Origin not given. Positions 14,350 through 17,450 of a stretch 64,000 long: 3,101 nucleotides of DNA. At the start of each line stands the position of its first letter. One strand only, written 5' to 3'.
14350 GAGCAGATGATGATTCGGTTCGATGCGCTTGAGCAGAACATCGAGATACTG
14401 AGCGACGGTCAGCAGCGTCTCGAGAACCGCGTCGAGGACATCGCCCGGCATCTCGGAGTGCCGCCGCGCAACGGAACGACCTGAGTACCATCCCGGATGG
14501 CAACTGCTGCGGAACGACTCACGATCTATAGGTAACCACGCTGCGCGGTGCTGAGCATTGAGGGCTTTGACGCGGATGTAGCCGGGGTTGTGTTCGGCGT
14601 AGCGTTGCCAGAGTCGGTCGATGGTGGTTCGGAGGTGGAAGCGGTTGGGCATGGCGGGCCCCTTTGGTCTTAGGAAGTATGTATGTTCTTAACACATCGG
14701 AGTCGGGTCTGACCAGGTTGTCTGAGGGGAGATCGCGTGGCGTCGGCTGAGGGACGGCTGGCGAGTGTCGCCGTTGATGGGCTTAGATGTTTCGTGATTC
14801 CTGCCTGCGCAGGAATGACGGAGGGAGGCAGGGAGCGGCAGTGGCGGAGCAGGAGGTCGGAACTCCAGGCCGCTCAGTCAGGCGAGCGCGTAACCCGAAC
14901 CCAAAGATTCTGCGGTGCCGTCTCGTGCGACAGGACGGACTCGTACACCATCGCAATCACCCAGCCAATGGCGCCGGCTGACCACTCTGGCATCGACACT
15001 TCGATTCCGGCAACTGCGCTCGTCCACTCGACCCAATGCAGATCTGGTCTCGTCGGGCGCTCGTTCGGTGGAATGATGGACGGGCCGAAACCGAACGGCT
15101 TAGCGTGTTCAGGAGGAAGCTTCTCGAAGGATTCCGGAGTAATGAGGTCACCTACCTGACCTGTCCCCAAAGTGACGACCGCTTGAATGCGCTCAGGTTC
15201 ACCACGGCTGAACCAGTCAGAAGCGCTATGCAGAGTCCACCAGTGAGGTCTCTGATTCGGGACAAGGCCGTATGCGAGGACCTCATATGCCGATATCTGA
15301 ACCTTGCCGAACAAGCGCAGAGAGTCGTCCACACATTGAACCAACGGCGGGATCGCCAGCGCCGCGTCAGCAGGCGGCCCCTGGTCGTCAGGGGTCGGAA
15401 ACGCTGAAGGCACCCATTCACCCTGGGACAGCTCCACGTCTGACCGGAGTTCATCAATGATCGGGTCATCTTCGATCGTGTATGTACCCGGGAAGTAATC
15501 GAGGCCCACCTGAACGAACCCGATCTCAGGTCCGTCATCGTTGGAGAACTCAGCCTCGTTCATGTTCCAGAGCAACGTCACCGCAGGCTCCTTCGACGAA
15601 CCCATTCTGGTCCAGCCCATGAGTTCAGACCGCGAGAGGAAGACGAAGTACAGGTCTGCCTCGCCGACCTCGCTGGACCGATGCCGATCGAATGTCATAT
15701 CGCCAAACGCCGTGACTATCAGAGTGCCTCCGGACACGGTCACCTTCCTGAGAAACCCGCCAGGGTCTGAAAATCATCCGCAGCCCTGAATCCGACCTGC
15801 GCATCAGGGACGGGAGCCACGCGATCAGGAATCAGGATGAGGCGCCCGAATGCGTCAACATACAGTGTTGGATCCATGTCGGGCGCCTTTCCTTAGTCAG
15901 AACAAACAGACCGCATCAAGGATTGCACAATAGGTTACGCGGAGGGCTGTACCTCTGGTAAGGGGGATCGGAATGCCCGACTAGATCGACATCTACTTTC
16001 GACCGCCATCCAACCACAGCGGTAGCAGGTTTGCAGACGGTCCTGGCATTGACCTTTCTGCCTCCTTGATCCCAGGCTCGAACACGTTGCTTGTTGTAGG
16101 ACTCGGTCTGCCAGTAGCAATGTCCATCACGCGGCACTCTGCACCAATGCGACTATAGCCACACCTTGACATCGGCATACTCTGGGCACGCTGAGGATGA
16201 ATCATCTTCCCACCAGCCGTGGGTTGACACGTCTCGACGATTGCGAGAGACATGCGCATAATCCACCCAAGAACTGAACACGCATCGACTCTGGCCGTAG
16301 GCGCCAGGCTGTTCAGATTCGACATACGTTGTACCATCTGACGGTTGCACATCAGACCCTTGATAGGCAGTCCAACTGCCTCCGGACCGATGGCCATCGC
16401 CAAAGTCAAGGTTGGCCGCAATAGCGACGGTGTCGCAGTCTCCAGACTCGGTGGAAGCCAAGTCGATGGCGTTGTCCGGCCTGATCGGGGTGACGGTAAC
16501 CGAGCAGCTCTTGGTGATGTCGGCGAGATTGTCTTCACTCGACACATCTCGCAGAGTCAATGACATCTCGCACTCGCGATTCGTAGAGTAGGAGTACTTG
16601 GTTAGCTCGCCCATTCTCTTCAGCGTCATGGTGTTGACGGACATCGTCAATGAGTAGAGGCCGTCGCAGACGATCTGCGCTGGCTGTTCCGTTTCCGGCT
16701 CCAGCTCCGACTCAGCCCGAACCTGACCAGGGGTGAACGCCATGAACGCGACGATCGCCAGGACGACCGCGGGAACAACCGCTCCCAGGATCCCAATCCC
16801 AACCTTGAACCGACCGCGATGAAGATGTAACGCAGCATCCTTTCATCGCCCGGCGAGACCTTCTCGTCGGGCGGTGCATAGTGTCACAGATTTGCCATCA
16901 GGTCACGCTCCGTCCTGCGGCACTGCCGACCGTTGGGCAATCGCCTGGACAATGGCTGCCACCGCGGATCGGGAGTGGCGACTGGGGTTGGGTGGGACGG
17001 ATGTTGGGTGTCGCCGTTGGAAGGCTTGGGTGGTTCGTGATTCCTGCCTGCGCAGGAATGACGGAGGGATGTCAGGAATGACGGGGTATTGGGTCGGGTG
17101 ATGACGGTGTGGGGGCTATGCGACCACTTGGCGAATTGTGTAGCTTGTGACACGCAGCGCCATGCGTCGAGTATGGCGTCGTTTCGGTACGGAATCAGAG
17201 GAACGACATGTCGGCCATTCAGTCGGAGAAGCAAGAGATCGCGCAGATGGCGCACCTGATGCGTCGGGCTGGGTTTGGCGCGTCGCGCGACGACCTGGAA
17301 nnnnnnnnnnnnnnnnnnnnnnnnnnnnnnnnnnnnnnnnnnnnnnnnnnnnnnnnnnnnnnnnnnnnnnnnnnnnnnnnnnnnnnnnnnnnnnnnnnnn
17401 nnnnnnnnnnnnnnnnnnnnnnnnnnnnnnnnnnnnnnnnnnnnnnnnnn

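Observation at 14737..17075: Low-GC 2.2-kb island bounded by 70-90-bp direct repeats, carrying a coupled small-ORF/289-aa gene pair and a Cys-rich membrane-anchored protein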

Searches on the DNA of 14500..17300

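Call 33: search_rna_families(source=window, start=14500, end=17300, threshold=evalue, max_evalue=1)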
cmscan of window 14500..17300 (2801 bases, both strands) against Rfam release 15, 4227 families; matches with E-value up to 1: 0.
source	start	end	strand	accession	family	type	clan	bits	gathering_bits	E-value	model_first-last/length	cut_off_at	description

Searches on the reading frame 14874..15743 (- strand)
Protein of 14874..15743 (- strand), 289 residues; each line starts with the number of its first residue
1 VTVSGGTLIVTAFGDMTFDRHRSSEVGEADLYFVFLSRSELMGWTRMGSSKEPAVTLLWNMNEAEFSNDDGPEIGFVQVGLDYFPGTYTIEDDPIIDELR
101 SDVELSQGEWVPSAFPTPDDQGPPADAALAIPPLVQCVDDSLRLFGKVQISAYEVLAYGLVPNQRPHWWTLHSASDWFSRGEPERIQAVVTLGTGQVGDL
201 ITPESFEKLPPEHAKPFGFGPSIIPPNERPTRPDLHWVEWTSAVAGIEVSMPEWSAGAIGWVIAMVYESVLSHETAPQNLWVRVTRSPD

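Call 11: search_protein_families(library=pfam, proteins=[window:14874-15743:-], max_evalue=1)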
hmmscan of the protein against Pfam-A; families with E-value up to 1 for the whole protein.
window:14874-15743:- (289 aa): 0 families

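Call 12: find_homologous_proteins(query=window:14874-15743:-)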
Query window:14874-15743:- (289 aa): 17 proteins with E <= 0.001 among 1871 candidates.
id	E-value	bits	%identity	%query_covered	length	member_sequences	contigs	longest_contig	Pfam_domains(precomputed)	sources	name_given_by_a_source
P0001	5.5e-181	618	98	95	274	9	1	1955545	-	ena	-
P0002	1.5e-164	565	88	98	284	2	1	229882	-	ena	-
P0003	2.7e-68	248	48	98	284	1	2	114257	-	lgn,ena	-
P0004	6.7e-52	195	38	97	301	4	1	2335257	-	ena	-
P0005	2.0e-51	193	40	97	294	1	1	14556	-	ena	-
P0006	3.6e-50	189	40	98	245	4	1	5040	-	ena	-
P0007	6.9e-48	181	41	94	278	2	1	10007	-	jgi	-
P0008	1.2e-42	164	38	98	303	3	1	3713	-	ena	-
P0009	2.8e-42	163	37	97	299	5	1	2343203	-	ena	-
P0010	1.4e-41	161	37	92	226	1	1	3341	-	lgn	-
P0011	7.7e-33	132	34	97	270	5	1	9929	-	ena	-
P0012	2.7e-30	124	33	97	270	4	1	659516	-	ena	-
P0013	3.7e-30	123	33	97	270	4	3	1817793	-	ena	-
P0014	1.9e-29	121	33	97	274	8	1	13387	-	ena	-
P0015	9.3e-28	115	32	97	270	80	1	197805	-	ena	-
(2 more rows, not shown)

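Call 13: find_encoding_contigs(protein=window:14874-15743:-, flank=10000)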
Protein window:14874-15743:- (289 aa): no gene with exactly this product is on record in the collection.

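Call 14: find_encoding_contigs(protein=P0001, flank=10000, max_places=4)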
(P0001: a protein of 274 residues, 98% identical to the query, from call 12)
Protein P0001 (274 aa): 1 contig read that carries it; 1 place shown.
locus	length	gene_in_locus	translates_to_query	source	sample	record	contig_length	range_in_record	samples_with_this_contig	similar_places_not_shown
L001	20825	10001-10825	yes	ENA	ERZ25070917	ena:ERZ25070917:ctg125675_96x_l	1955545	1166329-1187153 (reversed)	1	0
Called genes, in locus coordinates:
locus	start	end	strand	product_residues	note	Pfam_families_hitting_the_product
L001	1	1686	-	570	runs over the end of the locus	PF00496:SBP_bac_5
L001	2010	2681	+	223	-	-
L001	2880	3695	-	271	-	PF04909:Amidohydro_2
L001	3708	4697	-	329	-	PF01408:GFO_IDH_MocA, PF22725:GFO_IDH_MocA_C3, PF02894:GFO_IDH_MocA_C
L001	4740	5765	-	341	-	PF25021:TEN_NHL (faint), PF13449:Phytase-like (faint), PF24684:Vgb_lyase (weak), PF08450:SGL, PF01436:NHL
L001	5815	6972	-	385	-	PF07394:DUF1501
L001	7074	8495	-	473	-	PF08811:DUF1800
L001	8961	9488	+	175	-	-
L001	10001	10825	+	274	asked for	-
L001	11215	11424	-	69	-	-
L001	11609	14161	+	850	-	PF02515:CoA_transf_3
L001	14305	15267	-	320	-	PF02826:2-Hacid_dh_C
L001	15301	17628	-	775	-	PF02515:CoA_transf_3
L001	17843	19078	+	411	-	PF02515:CoA_transf_3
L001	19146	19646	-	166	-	PF10097:DUF2335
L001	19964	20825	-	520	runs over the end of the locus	PF01039:Carboxyl_trans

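Call 15: find_encoding_contigs(protein=P0002, flank=10000, max_places=4)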
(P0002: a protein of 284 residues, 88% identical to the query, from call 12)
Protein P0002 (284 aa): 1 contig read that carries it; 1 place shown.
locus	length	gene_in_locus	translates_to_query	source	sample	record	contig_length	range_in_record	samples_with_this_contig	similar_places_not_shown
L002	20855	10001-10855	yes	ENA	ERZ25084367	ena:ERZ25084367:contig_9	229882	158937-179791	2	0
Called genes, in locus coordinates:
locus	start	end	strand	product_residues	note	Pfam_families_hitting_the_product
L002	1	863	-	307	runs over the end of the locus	PF02629:CoA_binding, PF13607:Succ_CoA_lig, PF00549:Ligase_CoA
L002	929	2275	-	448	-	PF08442:ATP-grasp_2, PF24948:Citrate_synth_N, PF00549:Ligase_CoA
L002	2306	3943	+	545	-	PF12146:Hydrolase_4 (weak)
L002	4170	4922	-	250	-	-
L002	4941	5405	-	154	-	PF07355:GRDB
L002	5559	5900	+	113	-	-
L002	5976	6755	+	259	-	PF04279:IspA (weak), PF11361:DUF3159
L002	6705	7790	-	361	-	PF02615:Ldh_2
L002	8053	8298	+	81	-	-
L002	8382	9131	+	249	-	PF01909:NTP_transf_2, PF18765:Polbeta, PF05168:HEPN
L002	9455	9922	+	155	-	-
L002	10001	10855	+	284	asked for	-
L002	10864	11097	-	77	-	-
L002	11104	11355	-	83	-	-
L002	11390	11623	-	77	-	-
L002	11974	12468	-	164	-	-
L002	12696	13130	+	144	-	PF12172:zf-ChsH2, PF01796:OB_ChsH2_C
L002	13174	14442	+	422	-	PF22691:Thiolase_C_1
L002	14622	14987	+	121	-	-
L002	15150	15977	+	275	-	PF08543:Phos_pyr_kin, PF00294:PfkB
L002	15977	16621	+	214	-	PF02581:TMP-TENI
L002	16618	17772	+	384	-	PF00070:Pyr_redox (weak), PF00890:FAD_binding_2 (weak), PF01266:DAO, PF01494:FAD_binding_3 (weak), PF01946:Thi4 (faint), PF07992:Pyr_redox_2 (weak), PF12831:FAD_oxidored (weak), PF13450:NAD_binding_8, +1 more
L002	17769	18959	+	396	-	PF00070:Pyr_redox (weak), PF00890:FAD_binding_2, PF01266:DAO, PF01494:FAD_binding_3 (faint), PF07992:Pyr_redox_2 (faint), PF12831:FAD_oxidored (faint), PF13450:NAD_binding_8 (weak)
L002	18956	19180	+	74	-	PF02597:ThiS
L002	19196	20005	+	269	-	PF05690:ThiG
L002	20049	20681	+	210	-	PF03070:TENA_THI-4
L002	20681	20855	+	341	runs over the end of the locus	PF09084:NMT1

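Call 25: find_encoding_contigs(protein=P0004, flank=8000, max_places=3)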
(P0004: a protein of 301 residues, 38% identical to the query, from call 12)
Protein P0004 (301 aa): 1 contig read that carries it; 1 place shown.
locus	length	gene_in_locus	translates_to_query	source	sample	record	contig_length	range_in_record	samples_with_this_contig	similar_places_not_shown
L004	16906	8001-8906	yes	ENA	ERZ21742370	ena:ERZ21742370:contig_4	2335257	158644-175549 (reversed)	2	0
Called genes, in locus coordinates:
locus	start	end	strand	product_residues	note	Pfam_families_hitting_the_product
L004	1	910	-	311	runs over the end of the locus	PF01790:LGT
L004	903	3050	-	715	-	PF05140:ResB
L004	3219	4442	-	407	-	PF06441:EHN, PF00561:Abhydrolase_1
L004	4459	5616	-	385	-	PF06441:EHN, PF00561:Abhydrolase_1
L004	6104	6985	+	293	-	-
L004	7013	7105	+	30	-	-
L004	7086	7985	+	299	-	-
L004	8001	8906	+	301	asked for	-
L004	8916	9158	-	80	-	PF09383:NIL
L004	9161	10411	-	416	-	PF05810:NinF (weak), PF00291:PALP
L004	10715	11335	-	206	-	PF00174:Oxidored_molyb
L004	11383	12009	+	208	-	PF01252:Peptidase_A8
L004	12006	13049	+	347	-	PF01479:S4, PF00849:PseudoU_synth_2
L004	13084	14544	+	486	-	PF00749:tRNA-synt_1c, PF19269:Anticodon_2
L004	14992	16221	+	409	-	PF00005:ABC_tran, PF02463:SMC_N (faint), PF13304:AAA_21 (faint)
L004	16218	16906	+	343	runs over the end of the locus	PF00528:BPD_transp_1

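Call 41: search_solved_structures(query=A1, max_evalue=1)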
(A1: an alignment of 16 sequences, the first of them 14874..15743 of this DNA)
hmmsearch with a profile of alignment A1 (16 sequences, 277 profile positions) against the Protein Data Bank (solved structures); distinct sequences matched with E-value up to 1: 1.
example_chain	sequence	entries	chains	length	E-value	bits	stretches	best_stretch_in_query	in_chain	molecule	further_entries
5uiy_A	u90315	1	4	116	0.95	11.9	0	131-237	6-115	Bromodomain adjacent to zinc finger domain protein 1A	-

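Call 43: search_protein_families(library=padloc, proteins=[window:14874-15743:-, P0004, P0013], max_evalue=1)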
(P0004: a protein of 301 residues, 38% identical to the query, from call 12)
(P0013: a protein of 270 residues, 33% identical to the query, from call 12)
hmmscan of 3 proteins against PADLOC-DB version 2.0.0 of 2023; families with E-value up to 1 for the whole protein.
window:14874-15743:- (289 aa): 0 families

P0004 (301 aa): 0 families

P0013 (270 aa): 0 families

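Call 53: predict_structure(alignment_id=A1)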
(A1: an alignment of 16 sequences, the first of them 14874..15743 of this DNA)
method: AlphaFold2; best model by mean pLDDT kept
length: 289 residues; sequences in the alignment: 16
mean_pLDDT: 72.6   pTM: 0.79
mean pLDDT of the five models: 72.6, 70.9, 70.3, 69.3, 68.2
residues with pLDDT >= 90: 49; 70-90: 130; 50-70: 65; < 50: 45
segments of 3 or more residues with pLDDT < 50: 1-3, 48-55, 84-113, 120-123
pLDDT, mean of each block of 10 residues (from residue 1): 68 87 60 76 58 54 76 86 49 40 40 50 67 90 88 91 74 77 80 73 69 74 80 68 82 91 90 82 87
secondary structure, 60 per line:
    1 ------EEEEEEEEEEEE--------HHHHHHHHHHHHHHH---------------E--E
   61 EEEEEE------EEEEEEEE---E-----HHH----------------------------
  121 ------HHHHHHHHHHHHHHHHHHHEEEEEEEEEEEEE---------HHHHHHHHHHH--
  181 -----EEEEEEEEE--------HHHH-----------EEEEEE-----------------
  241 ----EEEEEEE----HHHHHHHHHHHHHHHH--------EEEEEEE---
elements in order: E7-18 H27-41 E60-66 E73-80 H127-145 E146-158 H168-178 E186-194 H203-206 E218-223 E245-251 H256-271 E280-286
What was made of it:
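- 14874..15743 (-): Intact gene of family 'X' (289 aa as an ORF). The likely true start is the GTG at 15737, which has a GGAAGG Shine-Dalgarno. Predicted cytoplasmic, with two ferredoxin-like α/β halves. AF2 model has pLDDT 72.6 and pTM 0.79 (call 53).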

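Call 56: search_protein_representatives(alignment_id=A1)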
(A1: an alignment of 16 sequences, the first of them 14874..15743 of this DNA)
Query: 16 sequences, 277 profile positions. Proteins with E-value up to 0.001 (for the whole library): 382; up to 1e-10: 239; up to 1e-30: 95. The best 150 are listed.
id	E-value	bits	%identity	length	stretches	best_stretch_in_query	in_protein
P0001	1.9e-111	388.1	-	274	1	12-276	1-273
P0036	2.8e-103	361.4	-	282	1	1-276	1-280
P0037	5.3e-97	340.8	-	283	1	2-276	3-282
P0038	2.2e-94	332.2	-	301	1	3-275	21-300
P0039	1.5e-87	309.8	-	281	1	2-276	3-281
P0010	2.4e-87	309.1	-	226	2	117-276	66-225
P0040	1.7e-85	303.0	-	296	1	2-276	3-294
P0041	5.6e-85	301.3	-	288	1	2-275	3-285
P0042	7.9e-81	287.7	-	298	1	2-276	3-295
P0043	1.4e-80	286.9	-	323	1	1-276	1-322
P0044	2.9e-80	285.9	-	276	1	2-276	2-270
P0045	6.3e-80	284.8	-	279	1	2-276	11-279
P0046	9.8e-80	284.1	-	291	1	2-274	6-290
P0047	2.1e-79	283.1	-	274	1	1-275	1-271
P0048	1.3e-76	273.9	-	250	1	38-275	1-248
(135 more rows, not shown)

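Call 57: fold_search(model_id=the predicted structure, library=pdb)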
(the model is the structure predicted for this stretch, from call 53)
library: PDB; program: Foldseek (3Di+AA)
matches with E <= 10: 713; with E <= 0.001: 0
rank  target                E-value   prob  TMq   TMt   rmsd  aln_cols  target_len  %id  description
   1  4m09_C                9.1e-03  0.35  0.21  0.25  16.1       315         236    8  Crystal Structure of Mutant Chlorite Dismutase from Candidatus Nitrospira defluvii W146Y R173Q (released 2014-01-15)
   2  2vxh_B                1.2e-02  0.47  0.24  0.29  17.2       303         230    7  The crystal structure of chlorite dismutase: a detox enzyme producing molecular oxygen (released 2009-03-03)
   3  4m09_E                1.3e-02  0.44  0.24  0.28  16.5       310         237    8  Crystal Structure of Mutant Chlorite Dismutase from Candidatus Nitrospira defluvii W146Y R173Q (released 2014-01-15)
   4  4m05_B                1.5e-02  0.41  0.23  0.27  16.3       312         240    7  Crystal Structure of Mutant Chlorite Dismutase from Candidatus Nitrospira defluvii R173E (released 2014-01-15)
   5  4c8y_A                1.8e-02  0.14  0.18  0.19  13.8       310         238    9  Cas6 (TTHA0078) substrate mimic complex (released 2013-11-06)
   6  4c9d_B                2.4e-02  0.16  0.20  0.21  15.1       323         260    9  Cas6 (TTHB231) product complex (released 2013-11-06)
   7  2vxh_D                2.6e-02  0.35  0.24  0.29  17.1       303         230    7  The crystal structure of chlorite dismutase: a detox enzyme producing molecular oxygen (released 2009-03-03)
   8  4c9d_A                2.7e-02  0.11  0.17  0.19  15.4       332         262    6  Cas6 (TTHB231) product complex (released 2013-11-06)
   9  2vxh_F                3.1e-02  0.30  0.24  0.28  17.1       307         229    7  The crystal structure of chlorite dismutase: a detox enzyme producing molecular oxygen (released 2009-03-03)
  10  9miq_B                3.1e-02  0.28  0.23  0.28  16.3       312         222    7  Wild-type Coproheme Decarboxylase from Streptomyces Coelicolor in complex with Monovinyl, Monopropionate Deuteroheme (released 2025-10-22)
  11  4m08_A                3.3e-02  0.28  0.23  0.26  17.3       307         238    8  Crystal Structure of Mutant Chlorite Dismutase from Candidatus Nitrospira defluvii W145V (released 2014-01-15)
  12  4c8y_B                3.5e-02  0.15  0.18  0.21  13.7       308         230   10  Cas6 (TTHA0078) substrate mimic complex (released 2013-11-06)
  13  2vxh_C                3.9e-02  0.30  0.24  0.29  17.2       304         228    8  The crystal structure of chlorite dismutase: a detox enzyme producing molecular oxygen (released 2009-03-03)
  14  3nn4_A                3.9e-02  0.20  0.21  0.25  16.3       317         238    9  Structure of chlorite dismutase from Candidatus Nitrospira defluvii R173K mutant (released 2010-07-28)
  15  4m05_A                4.7e-02  0.23  0.22  0.26  17.7       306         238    8  Crystal Structure of Mutant Chlorite Dismutase from Candidatus Nitrospira defluvii R173E (released 2014-01-15)
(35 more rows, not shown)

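Call 68: search_protein_families(library=ncbifam, proteins=[window:14874-15743:-], max_evalue=1)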
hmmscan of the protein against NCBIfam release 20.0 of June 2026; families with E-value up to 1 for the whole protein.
window:14874-15743:- (289 aa): 0 families

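Call 69: search_protein_families(library=pfam, proteins=[P0004, P0013], max_evalue=1)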
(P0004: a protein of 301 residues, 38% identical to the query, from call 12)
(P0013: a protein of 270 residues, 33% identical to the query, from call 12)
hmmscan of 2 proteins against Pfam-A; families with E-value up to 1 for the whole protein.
P0004 (301 aa): 0 families

P0013 (270 aa): 0 families

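Call 72: find_encoding_contigs(protein=P0013, flank=8000, max_places=3)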
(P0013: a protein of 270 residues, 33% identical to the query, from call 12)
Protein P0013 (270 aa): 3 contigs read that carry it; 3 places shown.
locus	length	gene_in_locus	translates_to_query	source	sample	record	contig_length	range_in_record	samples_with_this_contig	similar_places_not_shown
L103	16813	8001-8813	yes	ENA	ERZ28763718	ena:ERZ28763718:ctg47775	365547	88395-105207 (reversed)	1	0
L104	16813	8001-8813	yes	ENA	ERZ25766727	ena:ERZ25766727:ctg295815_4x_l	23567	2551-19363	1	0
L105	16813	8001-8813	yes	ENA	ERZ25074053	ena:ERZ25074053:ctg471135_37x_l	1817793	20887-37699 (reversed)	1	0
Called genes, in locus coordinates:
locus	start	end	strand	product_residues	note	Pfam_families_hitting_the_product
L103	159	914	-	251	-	-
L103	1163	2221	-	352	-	-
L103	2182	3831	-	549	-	PF01555:N6_N4_Mtase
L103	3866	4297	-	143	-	PF10711:DUF2513 (faint)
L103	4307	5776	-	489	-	-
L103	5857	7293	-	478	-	PF04851:ResIII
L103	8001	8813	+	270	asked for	-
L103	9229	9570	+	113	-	PF00239:Resolvase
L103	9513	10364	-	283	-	PF07934:OGG_N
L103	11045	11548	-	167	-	-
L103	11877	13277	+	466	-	PF01425:Amidase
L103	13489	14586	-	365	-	PF01408:GFO_IDH_MocA, PF22685:Gal80p_C-like, PF22725:GFO_IDH_MocA_C3, PF02894:GFO_IDH_MocA_C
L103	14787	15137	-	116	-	PF15902:Sortilin-Vps10 (weak)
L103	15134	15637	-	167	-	PF15902:Sortilin-Vps10 (faint)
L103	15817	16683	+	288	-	PF13701:DDE_Tnp_1_4, PF01609:DDE_Tnp_1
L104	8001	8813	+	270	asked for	-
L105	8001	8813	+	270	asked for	-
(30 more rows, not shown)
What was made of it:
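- A distant X homologue sits beside a restriction-modification-like system and transposases (call 72). It sits next to a HEPN/nucleotidyltransferase pair, a ResIII/methyltransferase system, a resolvase fragment and transposases (calls 15, 25, 72).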

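Call 77: search_protein_families(library=phrogs, proteins=[window:14874-15743:-, P0004, P0013], max_evalue=0.1)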
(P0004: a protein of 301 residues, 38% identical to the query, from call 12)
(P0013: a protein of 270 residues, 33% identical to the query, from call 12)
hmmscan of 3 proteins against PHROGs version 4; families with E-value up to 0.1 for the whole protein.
window:14874-15743:- (289 aa): 0 families

P0004 (301 aa): 0 families

P0013 (270 aa): 0 families
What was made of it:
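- Checked: No known domain matches any of these proteins (calls 11, 43, 68, 69, 77).
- No PADLOC, PHROG or Pfam match (calls 11, 43, 77).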

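Call 78: fold_search(model_id=the predicted structure, library=viral)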
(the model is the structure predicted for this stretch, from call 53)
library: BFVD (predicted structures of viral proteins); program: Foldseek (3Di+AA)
matches with E <= 10: 455; with E <= 0.001: 0
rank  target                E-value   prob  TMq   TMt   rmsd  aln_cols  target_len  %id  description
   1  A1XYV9                5.2e-02  0.51  0.23  0.08   9.6       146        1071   18  Latency-associated nuclear antigen [Retroperitoneal fibromatosis-associated herpesvirus]
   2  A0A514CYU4            1.3e-01  0.35  0.18  0.31   6.0        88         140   12  Uncharacterized protein [Leviviridae sp.]
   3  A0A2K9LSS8            1.8e-01  0.21  0.16  0.15   8.9        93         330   12  Rep [uncultured virus]
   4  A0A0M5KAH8            2.6e-01  0.04  0.18  0.16  17.9       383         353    8  (no name in the UniProt tables at hand)
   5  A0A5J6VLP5            2.7e-01  0.11  0.14  0.18  13.4       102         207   14  Uncharacterized protein [Megaviridae environmental sample]
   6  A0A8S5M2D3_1          2.7e-01  0.03  0.11  0.05  14.9       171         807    9  Minor structural protein [Siphoviridae sp. ctxjx4]
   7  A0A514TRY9            2.9e-01  0.06  0.12  0.09  13.4       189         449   10  (no name in the UniProt tables at hand)
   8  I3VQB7                2.9e-01  0.04  0.19  0.14  26.5       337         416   12  B122 [miniopterid betaherpesvirus 1]
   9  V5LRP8                3.1e-01  0.18  0.15  0.20   5.9        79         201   11  (no name in the UniProt tables at hand)
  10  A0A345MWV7            3.1e-01  0.15  0.16  0.16   7.5        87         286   15  (no name in the UniProt tables at hand)
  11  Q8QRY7                4.2e-01  0.09  0.18  0.11  15.4       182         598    9  Regulatory protein IE2 [Panine betaherpesvirus 2]
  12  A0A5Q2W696            4.4e-01  0.10  0.14  0.12  10.8       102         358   14  (no name in the UniProt tables at hand)
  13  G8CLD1                4.7e-01  0.06  0.12  0.26  18.7       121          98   12  (no name in the UniProt tables at hand)
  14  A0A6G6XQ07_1          4.7e-01  0.02  0.15  0.07  18.7       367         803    8  (no name in the UniProt tables at hand)
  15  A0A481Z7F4            5.0e-01  0.11  0.19  0.08  10.0       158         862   13  Putative D5-like primase /VirE superfamily [Pithovirus LCPAC304]
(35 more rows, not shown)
